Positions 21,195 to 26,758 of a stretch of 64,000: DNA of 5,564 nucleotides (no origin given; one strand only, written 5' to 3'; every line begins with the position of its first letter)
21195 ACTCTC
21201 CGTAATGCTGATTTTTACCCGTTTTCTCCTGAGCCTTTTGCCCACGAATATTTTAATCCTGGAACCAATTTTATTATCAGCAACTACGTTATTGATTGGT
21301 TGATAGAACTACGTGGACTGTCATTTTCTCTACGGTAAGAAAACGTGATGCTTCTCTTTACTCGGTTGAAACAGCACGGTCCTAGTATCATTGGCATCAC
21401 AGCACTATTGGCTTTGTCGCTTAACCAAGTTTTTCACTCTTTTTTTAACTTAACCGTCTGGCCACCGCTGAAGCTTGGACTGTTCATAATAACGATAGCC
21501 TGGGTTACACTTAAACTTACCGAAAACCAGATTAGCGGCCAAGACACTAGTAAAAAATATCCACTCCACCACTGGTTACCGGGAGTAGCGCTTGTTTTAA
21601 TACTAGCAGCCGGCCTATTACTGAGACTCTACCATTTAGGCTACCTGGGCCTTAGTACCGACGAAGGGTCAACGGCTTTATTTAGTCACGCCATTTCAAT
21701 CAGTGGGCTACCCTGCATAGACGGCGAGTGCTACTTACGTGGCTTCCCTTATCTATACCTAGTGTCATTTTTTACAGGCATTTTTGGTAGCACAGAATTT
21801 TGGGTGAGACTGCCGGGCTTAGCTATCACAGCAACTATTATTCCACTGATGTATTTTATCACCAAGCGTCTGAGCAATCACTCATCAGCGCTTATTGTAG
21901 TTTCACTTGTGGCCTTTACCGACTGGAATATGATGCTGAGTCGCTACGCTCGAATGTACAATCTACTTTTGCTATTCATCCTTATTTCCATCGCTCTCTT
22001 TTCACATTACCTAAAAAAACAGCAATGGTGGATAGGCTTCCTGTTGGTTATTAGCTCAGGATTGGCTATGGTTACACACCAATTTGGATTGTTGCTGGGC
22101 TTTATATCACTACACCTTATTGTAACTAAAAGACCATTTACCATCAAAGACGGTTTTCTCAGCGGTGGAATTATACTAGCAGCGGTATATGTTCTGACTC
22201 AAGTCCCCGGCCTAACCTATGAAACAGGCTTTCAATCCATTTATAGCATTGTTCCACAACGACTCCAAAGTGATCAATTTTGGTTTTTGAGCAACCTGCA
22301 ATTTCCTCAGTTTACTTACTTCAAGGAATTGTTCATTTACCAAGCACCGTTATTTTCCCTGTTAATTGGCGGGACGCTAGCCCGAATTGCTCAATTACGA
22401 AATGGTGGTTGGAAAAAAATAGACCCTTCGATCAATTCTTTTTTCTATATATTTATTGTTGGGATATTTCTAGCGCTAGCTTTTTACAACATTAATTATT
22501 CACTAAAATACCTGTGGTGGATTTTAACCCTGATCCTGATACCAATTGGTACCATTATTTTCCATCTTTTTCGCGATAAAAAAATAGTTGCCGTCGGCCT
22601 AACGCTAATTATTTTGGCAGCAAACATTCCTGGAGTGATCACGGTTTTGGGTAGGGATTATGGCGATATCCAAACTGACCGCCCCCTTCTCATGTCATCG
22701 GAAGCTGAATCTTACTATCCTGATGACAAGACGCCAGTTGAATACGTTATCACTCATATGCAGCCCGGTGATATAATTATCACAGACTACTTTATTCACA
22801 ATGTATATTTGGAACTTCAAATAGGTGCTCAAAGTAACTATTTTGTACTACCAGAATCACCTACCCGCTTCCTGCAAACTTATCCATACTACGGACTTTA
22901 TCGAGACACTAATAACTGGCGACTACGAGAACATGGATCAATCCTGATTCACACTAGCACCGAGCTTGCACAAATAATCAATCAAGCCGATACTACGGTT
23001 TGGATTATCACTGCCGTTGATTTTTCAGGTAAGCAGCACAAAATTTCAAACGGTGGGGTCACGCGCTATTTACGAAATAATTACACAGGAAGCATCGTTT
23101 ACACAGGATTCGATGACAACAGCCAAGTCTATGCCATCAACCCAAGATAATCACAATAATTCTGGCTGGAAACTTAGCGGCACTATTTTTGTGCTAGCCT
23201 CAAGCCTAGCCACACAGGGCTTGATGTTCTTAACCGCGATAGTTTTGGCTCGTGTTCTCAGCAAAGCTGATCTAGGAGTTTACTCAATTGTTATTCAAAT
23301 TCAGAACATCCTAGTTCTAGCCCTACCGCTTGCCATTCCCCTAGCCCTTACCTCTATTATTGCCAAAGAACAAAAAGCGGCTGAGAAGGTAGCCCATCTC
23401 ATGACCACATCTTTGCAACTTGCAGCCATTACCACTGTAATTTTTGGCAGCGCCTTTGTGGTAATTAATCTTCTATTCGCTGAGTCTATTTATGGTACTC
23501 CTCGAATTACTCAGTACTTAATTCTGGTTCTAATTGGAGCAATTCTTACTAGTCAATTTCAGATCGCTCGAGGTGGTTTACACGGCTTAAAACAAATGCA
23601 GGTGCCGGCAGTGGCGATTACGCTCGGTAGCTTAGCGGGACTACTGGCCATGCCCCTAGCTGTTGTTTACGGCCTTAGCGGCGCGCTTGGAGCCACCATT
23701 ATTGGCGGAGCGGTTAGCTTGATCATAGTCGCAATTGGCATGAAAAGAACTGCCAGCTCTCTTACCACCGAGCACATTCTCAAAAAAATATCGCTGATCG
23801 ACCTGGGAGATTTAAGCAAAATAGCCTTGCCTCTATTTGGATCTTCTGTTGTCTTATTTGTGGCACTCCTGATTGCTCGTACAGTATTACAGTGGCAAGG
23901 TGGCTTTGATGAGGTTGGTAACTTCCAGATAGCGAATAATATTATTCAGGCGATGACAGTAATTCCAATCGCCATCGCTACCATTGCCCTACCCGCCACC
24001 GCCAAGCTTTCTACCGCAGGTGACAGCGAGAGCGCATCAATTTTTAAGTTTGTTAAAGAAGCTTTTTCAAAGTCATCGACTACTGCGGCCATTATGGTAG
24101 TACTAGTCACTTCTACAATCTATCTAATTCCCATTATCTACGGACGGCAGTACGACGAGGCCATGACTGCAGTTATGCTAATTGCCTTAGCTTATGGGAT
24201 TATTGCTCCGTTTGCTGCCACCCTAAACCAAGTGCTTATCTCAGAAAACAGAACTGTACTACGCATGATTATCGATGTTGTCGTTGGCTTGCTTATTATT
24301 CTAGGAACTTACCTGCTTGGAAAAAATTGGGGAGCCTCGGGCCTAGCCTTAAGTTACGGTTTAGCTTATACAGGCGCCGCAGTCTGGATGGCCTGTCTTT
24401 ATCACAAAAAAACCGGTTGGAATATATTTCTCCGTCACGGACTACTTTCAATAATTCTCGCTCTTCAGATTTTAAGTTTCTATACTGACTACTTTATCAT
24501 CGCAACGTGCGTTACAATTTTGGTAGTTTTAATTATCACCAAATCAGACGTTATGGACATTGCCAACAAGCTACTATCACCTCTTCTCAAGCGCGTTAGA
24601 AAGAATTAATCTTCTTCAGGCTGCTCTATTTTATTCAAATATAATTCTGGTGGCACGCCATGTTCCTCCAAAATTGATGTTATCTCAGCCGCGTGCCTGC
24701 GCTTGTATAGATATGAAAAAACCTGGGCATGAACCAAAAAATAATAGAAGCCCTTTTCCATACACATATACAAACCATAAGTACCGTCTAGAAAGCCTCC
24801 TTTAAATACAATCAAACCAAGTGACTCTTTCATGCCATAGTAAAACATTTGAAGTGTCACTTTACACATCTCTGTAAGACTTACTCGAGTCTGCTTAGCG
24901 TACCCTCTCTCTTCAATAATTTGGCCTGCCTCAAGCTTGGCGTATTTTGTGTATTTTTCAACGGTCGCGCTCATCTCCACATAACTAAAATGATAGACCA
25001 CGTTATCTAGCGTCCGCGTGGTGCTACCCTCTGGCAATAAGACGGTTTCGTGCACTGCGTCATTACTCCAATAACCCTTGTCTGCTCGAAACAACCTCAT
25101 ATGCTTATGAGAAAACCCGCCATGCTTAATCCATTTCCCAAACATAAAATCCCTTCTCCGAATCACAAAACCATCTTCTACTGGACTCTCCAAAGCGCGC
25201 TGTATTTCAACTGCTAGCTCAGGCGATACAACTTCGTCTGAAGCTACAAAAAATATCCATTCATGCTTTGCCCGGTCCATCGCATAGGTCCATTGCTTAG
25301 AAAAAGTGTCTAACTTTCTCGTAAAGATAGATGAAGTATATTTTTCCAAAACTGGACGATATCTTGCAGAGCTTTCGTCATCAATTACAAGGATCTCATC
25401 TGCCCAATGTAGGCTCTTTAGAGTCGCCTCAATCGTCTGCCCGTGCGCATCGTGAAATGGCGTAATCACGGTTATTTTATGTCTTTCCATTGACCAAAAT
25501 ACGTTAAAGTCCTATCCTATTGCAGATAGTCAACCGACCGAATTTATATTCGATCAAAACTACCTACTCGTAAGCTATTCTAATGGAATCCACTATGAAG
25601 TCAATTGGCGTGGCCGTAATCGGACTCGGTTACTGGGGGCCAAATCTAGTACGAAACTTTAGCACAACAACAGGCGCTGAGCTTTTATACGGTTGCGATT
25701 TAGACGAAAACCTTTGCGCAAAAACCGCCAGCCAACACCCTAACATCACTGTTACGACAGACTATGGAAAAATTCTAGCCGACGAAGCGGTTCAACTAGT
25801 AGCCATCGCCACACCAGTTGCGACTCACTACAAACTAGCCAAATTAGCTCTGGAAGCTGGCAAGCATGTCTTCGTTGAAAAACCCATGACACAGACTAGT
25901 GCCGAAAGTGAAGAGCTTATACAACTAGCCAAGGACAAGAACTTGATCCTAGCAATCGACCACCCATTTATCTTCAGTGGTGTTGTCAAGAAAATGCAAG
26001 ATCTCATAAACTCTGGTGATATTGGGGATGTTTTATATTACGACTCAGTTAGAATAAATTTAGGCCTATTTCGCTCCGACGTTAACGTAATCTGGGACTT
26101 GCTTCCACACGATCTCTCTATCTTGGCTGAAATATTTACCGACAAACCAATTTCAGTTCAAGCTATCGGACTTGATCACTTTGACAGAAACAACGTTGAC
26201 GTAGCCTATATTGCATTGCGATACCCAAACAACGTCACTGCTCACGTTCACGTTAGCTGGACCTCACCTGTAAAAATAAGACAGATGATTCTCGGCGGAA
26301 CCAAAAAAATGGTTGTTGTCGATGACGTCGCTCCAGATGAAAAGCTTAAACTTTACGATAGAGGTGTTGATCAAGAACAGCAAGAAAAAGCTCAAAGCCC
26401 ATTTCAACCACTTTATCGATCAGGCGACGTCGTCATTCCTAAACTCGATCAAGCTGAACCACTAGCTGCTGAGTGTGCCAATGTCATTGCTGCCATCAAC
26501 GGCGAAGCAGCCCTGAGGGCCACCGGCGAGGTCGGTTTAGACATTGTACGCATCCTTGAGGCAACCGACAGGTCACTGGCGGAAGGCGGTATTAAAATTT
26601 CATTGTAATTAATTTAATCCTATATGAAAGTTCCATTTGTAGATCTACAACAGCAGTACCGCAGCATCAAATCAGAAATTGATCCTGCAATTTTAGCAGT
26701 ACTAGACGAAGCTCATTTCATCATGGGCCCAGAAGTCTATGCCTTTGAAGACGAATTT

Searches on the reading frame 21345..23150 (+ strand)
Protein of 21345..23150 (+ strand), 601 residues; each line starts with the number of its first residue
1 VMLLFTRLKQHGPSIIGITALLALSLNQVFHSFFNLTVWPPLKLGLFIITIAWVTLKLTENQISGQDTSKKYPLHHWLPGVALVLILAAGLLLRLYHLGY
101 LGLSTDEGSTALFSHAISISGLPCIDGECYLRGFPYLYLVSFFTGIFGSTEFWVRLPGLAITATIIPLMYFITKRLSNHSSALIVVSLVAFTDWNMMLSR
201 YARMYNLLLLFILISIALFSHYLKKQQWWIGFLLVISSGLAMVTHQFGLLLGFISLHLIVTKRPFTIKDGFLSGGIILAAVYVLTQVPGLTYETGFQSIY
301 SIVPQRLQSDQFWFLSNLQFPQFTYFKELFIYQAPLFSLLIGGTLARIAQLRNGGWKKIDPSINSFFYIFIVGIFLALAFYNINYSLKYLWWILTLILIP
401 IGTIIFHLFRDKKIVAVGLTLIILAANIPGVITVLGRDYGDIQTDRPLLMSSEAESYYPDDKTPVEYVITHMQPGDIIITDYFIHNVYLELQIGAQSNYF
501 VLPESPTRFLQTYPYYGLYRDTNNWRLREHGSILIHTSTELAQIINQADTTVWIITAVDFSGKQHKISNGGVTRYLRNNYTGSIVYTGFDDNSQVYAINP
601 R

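Call 3: search_protein_families(library=pfam, proteins=[window:21345-23150:+], max_evalue=0.01)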
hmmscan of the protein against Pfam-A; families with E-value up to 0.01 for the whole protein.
window:21345-23150:+ (601 aa): 1 family
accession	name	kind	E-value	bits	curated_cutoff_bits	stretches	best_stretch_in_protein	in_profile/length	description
PF13231.12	PMT_2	-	2.1e-12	48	26.1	1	137-284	7-155/160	Dolichyl-phosphate-mannose-protein mannosyltransferase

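Call 69: search_protein_families(library=ncbifam, proteins=[window:21345-23150:+], max_evalue=1e-10)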
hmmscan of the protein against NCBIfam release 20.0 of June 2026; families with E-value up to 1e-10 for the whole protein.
window:21345-23150:+ (601 aa): 0 families

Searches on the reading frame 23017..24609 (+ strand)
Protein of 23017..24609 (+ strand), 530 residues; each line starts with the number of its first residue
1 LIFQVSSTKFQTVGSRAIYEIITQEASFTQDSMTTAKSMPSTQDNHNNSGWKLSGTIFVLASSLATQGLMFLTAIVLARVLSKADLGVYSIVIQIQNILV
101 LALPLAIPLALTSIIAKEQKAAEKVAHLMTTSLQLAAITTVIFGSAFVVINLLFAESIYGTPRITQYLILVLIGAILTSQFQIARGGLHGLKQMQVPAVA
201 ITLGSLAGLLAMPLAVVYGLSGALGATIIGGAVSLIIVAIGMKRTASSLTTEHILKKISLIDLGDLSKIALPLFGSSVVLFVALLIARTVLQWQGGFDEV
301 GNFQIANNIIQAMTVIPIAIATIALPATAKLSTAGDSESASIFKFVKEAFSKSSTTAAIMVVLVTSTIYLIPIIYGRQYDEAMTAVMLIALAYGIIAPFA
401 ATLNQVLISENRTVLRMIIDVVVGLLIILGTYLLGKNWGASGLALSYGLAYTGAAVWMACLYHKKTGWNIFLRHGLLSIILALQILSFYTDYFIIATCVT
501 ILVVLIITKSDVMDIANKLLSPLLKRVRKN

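Call 8: search_protein_families(library=pfam, proteins=[window:23017-24609:+], max_evalue=0.001)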
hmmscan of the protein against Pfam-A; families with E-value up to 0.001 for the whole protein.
window:23017-24609:+ (530 aa): 3 families
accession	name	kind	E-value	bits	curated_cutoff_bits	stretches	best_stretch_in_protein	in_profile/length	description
PF01943.22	Polysacc_synt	-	7.3e-16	58.8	28.2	1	54-331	3-273/274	Polysaccharide biosynthesis protein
PF13440.11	Polysacc_synt_3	-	1.4e-08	34.8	23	1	76-383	1-292/293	Polysaccharide biosynthesis protein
PF01554.23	MatE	-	3.7e-05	23.9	24.9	1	61-209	4-156/161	MatE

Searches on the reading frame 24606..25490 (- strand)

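Call 8: search_protein_families(library=pfam, proteins=[window:24606-25490:-], max_evalue=0.001)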
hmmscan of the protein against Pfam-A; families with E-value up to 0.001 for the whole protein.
window:24606-25490:- (294 aa): 1 family
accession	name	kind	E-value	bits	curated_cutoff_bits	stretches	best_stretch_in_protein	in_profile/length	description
PF00535.33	Glycos_transf_2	-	1.1e-10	42.2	23.3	1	7-116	1-119/168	Glycosyl transferase family 2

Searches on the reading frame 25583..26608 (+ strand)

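Call 37: search_protein_families(library=pfam, proteins=[window:25583-26608:+], max_evalue=0.00001)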
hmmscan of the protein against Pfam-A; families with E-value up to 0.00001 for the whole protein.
window:25583-26608:+ (341 aa): 3 families
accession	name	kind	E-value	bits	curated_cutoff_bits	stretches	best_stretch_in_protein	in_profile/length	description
PF01408.29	GFO_IDH_MocA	-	9.8e-23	81.6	24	1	8-127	1-120/120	Oxidoreductase family, NAD-binding Rossmann fold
PF22725.1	GFO_IDH_MocA_C3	-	4.9e-12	46.4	27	1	136-244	2-123/124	GFO/IDH/MocA C-terminal domain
PF02894.22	GFO_IDH_MocA_C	-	5e-07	30.2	22.9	1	141-339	3-216/218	Oxidoreductase family, C-terminal alpha/beta domain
